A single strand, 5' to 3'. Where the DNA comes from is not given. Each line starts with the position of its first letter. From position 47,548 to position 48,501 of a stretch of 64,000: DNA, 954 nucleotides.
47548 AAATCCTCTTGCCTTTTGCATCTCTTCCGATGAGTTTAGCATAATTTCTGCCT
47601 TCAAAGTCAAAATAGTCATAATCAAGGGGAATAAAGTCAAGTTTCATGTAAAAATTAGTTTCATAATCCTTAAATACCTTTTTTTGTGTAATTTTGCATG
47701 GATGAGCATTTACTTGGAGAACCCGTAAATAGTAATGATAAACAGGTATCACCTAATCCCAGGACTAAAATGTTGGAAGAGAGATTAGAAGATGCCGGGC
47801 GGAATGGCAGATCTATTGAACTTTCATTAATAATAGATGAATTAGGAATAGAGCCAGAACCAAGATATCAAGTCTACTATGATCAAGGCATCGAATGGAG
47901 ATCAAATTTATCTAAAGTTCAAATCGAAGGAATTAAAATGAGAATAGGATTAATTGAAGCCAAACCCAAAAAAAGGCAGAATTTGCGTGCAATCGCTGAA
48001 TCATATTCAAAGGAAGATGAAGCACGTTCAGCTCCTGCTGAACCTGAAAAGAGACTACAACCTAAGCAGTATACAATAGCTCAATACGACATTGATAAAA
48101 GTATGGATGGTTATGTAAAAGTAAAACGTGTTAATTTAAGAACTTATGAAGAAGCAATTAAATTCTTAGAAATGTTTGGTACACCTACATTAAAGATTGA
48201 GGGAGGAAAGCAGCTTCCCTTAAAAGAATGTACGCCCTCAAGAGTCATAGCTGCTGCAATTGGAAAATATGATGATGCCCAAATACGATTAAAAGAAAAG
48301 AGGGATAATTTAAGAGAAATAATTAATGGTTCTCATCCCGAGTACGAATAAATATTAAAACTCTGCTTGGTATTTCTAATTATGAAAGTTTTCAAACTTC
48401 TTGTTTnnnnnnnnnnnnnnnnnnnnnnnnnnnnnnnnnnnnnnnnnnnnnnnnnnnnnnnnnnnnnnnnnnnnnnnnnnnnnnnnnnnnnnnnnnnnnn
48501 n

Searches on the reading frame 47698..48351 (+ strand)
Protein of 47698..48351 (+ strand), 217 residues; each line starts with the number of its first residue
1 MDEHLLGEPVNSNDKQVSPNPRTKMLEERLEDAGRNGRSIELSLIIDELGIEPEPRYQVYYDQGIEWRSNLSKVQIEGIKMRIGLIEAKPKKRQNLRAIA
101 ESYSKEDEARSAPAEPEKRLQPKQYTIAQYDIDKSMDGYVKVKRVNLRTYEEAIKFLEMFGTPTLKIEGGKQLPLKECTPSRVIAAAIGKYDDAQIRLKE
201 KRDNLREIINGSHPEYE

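Call 3: search_protein_families(library=pfam, proteins=[window:47698-48351:+], max_evalue=0.1)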
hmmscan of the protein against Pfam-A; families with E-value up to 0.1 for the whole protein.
window:47698-48351:+ (217 aa): 0 families

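Call 4: search_protein_families(library=padloc, proteins=[window:47698-48351:+], max_evalue=0.1)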
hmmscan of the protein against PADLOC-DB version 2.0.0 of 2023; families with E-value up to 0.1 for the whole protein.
window:47698-48351:+ (217 aa): 1 family
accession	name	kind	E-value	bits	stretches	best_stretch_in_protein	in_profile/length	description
PDLC01167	CARF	-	0.0089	13.9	1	126-169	43-83/196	"CARF, 4 TMs"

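Call 5: search_protein_families(library=ncbifam, proteins=[window:47698-48351:+], max_evalue=0.1)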
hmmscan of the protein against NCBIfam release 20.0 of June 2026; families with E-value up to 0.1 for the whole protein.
window:47698-48351:+ (217 aa): 0 families

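Call 8: find_homologous_proteins(query=window:47698-48351:+)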
Query window:47698-48351:+ (217 aa): 5 proteins with E <= 0.001 among 309 candidates.
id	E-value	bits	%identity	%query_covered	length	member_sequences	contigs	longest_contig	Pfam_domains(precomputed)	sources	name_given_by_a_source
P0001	2.0e-136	471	100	100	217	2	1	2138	-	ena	-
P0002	7.7e-71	256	66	88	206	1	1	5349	-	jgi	jgi:hypothetical protein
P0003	9.9e-67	243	62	88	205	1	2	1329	-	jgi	jgi:hypothetical protein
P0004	1.0e-66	243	61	88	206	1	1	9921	-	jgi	jgi:hypothetical protein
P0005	5.5e-65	237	62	89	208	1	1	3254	-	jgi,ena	-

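Call 33: predict_structure(alignment_id=A3)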
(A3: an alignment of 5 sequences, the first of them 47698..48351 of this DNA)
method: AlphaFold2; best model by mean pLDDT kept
length: 217 residues; sequences in the alignment: 5
mean_pLDDT: 65.9   pTM: 0.34
mean pLDDT of the five models: 65.9, 65.5, 63.3, 63.2, 57.9
residues with pLDDT >= 90: 9; 70-90: 110; 50-70: 18; < 50: 80
segments of 3 or more residues with pLDDT < 50: 1-18, 90-127, 129-131, 133-143, 207-213, 215-217
pLDDT, mean of each block of 10 residues (from residue 1): 36 42 80 84 88 87 90 85 71 46 45 39 44 44 64 82 78 85 83 73 54 42
secondary structure, 60 per line:
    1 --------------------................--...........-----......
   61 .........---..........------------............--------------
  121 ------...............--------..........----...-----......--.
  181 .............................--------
elements in order: H21-36 H39-49 H55-69 H73-82 H95-106 H127-141 H150-159 E164-166 E172-174 H180-209

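Call 35: find_encoding_contigs(protein=P0004, flank=6000, max_places=2)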
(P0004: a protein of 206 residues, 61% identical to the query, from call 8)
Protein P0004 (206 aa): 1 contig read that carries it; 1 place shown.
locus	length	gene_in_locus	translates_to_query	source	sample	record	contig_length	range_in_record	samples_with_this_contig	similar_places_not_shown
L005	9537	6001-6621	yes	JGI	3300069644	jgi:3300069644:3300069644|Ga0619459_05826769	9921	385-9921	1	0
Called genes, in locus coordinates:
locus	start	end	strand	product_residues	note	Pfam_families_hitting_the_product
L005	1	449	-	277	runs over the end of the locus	?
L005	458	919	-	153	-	PF13636:Methyltranf_PUA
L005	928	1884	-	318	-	PF17125:Methyltr_RsmF_N, PF22458:RsmF-B_ferredox (weak), PF01189:Methyltr_RsmB-F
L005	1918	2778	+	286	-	PF00288:GHMP_kinases_N (weak), PF08544:GHMP_kinases_C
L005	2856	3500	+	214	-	-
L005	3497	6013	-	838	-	PF03104:DNA_pol_B_exo1, PF13482:RNase_H_2 (weak), PF10108:DNA_pol_B_exo2 (weak), PF00136:DNA_pol_B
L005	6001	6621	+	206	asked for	-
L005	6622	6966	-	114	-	-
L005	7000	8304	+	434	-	PF01935:DUF87, PF05872:HerA_C (faint), PF10412:TrwB_AAD_bind (faint), PF00004:AAA (faint), PF05707:Zot (faint)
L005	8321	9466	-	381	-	PF00438:S-AdoMet_synt_N, PF02772:S-AdoMet_synt_M, PF02773:S-AdoMet_synt_C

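Call 36: find_encoding_contigs(protein=P0002, flank=6000, max_places=2)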
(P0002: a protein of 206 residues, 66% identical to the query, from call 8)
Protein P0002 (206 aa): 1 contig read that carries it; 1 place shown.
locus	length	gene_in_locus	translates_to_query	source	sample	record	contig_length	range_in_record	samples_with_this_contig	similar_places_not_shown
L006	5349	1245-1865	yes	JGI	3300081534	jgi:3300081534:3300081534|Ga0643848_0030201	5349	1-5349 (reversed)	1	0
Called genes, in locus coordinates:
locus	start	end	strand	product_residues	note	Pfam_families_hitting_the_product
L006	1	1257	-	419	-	?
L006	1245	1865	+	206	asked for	-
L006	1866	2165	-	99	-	-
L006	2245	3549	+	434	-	PF01935:DUF87, PF05872:HerA_C (faint), PF10412:TrwB_AAD_bind (faint), PF00004:AAA (faint), PF05707:Zot (faint)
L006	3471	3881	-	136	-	-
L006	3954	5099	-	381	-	PF00438:S-AdoMet_synt_N, PF02772:S-AdoMet_synt_M, PF02773:S-AdoMet_synt_C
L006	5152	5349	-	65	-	?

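Call 38: fold_search(model_id=the predicted structure, library=pdb)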
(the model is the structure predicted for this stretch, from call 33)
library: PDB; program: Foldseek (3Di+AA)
matches with E <= 10: 43; with E <= 0.001: 0
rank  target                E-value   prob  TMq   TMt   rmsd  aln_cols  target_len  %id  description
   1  3ogh_B                1.4e+00  0.10  0.18  0.23  22.0       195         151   15  Crystal structure of yciE protein from E. coli CFT073, a member of ferritine-like superfamily of diiron-containing fou (released 2010-09-15)
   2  9mn2_B                1.4e+00  0.09  0.15  0.20  23.1       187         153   13  Crystal Structure of the B6C Region of the Group B Streptococcus Beta Antigen C Protein (released 2025-08-27)
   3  9c3i_S                1.5e+00  0.08  0.18  0.17  27.3       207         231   12  Rebuilt CNOT3/tRNA-LEU structure (released 2024-12-04)
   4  9e2g_0B               2.8e+00  0.04  0.13  0.05  25.2       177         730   16  Cryo-EM structure of 48 nm repeat of microtubule doublet from T. brucei flagellum (released 2025-03-12)
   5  3cra_A                3.0e+00  0.04  0.15  0.14  21.9       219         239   13  Crystal Structure of Escherichia coli MazG, the Regulator of Nutritional Stress Response (released 2008-04-22)
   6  9g0d_B                3.1e+00  0.04  0.12  0.16  19.8       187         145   14  Structure of human Mical1 bMERB_V978A domain:Rab10 complex. (released 2025-07-02)
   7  4l3i_A                3.7e+00  0.06  0.21  0.11  31.6       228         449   14  Structure of the microtubule associated protein PRC1 (Protein Regulator of Cytokinesis 1) (released 2013-07-17)
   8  6fel_B                4.1e+00  0.06  0.17  0.17  18.4       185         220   14  Structure of 14-3-3 gamma in complex with CaMKK2 14-3-3 binding motif Ser511 (released 2018-01-10)
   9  9c3h_SB               4.6e+00  0.04  0.18  0.17  26.0       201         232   10  Structure of the CNOT3-bound human 80S ribosome with tRNA-ARG in the P-site. (released 2024-12-04)
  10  8wiw_3                5.2e+00  0.02  0.11  0.09  20.0       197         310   10  Cryo-EM structure of the flagellar C ring in the CW state (released 2024-09-04)
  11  6f09_Q                5.5e+00  0.03  0.17  0.17  20.0       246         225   11  Binary complex of 14-3-3 zeta with ubiquitin specific protease 8 (USP8) pSer718 peptide (released 2018-03-07)
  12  7tdz_F                5.5e+00  0.03  0.14  0.06  17.1       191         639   10  Cryo-EM model of protomer of the cytoplasmic ring of the nuclear pore complex from Xenopus laevis (released 2022-06-22)
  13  5n5r_A                5.5e+00  0.02  0.15  0.14  20.9       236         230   14  14-3-3 sigma in complex with TAZ pS89 peptide and fragment NV1 (released 2017-07-19)
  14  6xf1_C                5.8e+00  0.04  0.20  0.20  20.8       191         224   12  Nesprin-2G(aa1425-1649)-FHOD1(aa1-339) complex, H. sapiens (released 2021-02-03)
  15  6zc9_C                5.8e+00  0.04  0.17  0.16  18.4       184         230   12  Structure of 14-3-3 gamma in complex with Nedd4-2 14-3-3 binding motif Ser448 (released 2021-07-21)
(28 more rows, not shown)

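Call 52: find_homologous_proteins(query=A6, max_evalue=0.01)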
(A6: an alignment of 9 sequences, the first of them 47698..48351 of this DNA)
Query A6 (9 sequences) (217 aa, profile of the alignment): 26 proteins with E <= 0.01 among 2948 candidates.
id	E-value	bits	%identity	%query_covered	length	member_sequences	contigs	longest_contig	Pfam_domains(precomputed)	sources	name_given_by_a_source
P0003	3.1e-97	342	62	88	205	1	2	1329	-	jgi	jgi:hypothetical protein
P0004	8.4e-96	338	61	88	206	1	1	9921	-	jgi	jgi:hypothetical protein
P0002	1.6e-95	337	66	88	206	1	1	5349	-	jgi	jgi:hypothetical protein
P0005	4.9e-94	332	62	89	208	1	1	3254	-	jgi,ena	-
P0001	6.3e-89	315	100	100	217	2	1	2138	-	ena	-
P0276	6.5e-27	113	28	41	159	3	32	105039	-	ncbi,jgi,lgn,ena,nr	ncbi:hypothetical protein J4225_00640 [Candidatus Pacearchaeota archaeon]|nr:hypothetical protein [C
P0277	1.9e-25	108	25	36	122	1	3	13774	-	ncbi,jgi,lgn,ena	-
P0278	4.5e-24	103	22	35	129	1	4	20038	-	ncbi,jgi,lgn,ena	-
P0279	8.6e-19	86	-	-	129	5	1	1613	-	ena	-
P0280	1.4e-18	85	25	39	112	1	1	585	-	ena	-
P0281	9.1e-18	83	-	-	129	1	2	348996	-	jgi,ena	-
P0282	1.1e-17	82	58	6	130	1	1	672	-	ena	-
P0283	7.3e-17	80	-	-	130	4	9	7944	-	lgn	-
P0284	7.5e-17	80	-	-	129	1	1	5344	-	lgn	-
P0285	8.0e-17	80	60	5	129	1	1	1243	-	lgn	-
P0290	6.4e-15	73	-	-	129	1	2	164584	-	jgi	jgi:hypothetical protein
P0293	7.4e-14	70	29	15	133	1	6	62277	-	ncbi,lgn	-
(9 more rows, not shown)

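Call 54: find_encoding_contigs(protein=P0281, flank=7000, max_places=1)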
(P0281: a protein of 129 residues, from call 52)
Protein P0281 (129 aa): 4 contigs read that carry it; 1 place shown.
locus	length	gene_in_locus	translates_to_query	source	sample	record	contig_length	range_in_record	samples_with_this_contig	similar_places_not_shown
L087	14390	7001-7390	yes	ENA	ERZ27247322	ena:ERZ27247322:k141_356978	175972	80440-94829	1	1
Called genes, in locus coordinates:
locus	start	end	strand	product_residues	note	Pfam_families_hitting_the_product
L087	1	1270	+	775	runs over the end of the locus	PF02359:CDC48_N, PF06414:Zeta_toxin (faint), PF02933:CDC48_2 (weak), PF05496:RuvB_N (weak), PF00004:AAA, PF17862:AAA_lid_3, PF00004:AAA, PF17862:AAA_lid_3, +25 more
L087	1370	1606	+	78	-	PF18929:DUF5678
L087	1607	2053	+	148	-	-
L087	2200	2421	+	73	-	-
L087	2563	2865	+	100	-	-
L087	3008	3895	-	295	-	PF00557:Peptidase_M24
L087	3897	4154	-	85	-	-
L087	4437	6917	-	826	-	PF03104:DNA_pol_B_exo1, PF10108:DNA_pol_B_exo2, PF00136:DNA_pol_B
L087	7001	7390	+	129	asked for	-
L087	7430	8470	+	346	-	PF00752:XPG_N, PF00867:XPG_I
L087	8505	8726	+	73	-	PF02697:VAPB_antitox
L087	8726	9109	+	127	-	PF01850:PIN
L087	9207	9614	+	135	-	-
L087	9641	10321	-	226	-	-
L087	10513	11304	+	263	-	PF25133:TYW2_N_2 (weak), PF02475:TRM5-TYW2_MTfase, PF09445:Methyltransf_15 (weak)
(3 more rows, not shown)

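Call 55: find_encoding_contigs(protein=P0290, flank=7000, max_places=1)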
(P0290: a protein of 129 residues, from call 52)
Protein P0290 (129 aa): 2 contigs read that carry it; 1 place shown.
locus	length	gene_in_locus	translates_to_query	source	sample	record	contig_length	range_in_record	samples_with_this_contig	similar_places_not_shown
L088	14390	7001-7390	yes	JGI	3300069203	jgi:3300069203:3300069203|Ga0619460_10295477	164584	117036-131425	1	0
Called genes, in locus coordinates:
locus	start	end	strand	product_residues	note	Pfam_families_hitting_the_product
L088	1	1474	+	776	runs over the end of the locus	PF02359:CDC48_N, PF06068:TIP49 (faint), PF02933:CDC48_2, PF05496:RuvB_N (weak), PF00004:AAA, PF17862:AAA_lid_3, PF00004:AAA, PF17862:AAA_lid_3, +25 more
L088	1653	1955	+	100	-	-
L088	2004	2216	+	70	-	-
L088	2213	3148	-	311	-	PF00557:Peptidase_M24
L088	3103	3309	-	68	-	-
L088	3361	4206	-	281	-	-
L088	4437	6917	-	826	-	PF03104:DNA_pol_B_exo1, PF10108:DNA_pol_B_exo2, PF00136:DNA_pol_B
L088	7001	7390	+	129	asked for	-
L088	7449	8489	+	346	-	PF00752:XPG_N, PF00867:XPG_I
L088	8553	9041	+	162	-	-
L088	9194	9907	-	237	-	-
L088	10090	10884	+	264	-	PF25133:TYW2_N_2 (weak), PF02475:TRM5-TYW2_MTfase, PF09445:Methyltransf_15, PF13847:Methyltransf_31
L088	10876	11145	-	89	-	-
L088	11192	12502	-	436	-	PF01935:DUF87, PF05872:HerA_C (faint), PF05707:Zot (faint)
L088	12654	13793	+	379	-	-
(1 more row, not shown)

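Call 56: find_encoding_contigs(protein=P0293, flank=7000, max_places=1)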
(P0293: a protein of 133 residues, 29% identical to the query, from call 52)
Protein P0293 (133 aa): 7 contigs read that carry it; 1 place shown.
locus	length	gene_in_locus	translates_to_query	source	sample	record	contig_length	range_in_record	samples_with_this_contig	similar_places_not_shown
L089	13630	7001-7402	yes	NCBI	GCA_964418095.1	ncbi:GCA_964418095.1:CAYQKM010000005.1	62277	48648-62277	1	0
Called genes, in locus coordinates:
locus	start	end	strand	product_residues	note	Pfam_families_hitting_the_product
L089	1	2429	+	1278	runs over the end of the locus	PF02359:CDC48_N, PF00004:AAA, PF17862:AAA_lid_3, PF00004:AAA, PF14890:Intein_splicing, PF14528:LAGLIDADG_3, PF00004:AAA, PF17862:AAA_lid_3, +22 more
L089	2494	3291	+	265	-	-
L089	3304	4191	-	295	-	PF00557:Peptidase_M24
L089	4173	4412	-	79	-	-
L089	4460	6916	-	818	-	PF03104:DNA_pol_B_exo1, PF13482:RNase_H_2 (weak), PF00136:DNA_pol_B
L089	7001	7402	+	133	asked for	-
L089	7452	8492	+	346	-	PF00752:XPG_N, PF00867:XPG_I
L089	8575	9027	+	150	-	-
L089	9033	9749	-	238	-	-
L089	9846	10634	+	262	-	PF25133:TYW2_N_2, PF02475:TRM5-TYW2_MTfase, PF09445:Methyltransf_15 (weak)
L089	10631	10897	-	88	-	-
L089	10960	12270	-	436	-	PF01935:DUF87, PF05872:HerA_C (faint), PF05707:Zot (faint)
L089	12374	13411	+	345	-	-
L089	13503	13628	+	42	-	?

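Call 93: search_protein_families(library=phrogs, proteins=[window:47698-48351:+, P0281], max_evalue=0.01)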
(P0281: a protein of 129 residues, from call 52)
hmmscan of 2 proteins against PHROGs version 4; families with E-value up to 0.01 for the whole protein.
window:47698-48351:+ (217 aa): 0 families

P0281 (129 aa): 0 families

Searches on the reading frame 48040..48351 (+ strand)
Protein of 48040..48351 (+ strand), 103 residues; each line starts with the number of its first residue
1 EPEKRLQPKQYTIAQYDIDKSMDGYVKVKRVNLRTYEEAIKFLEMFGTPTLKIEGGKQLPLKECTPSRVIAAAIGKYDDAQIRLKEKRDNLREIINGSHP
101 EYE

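Call 100: search_solved_structures(query=A7, max_evalue=1)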
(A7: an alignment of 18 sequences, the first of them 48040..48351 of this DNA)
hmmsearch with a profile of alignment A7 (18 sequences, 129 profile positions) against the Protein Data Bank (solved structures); distinct sequences matched with E-value up to 1: 2.
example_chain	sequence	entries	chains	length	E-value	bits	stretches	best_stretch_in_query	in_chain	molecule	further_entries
6xeh_A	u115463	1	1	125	0.46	13.8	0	8-118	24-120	DE NOVO DESIGNED OR386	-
7v2s_A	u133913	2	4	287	0.91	12.9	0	41-72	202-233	Methyltranfer_dom domain-containing protein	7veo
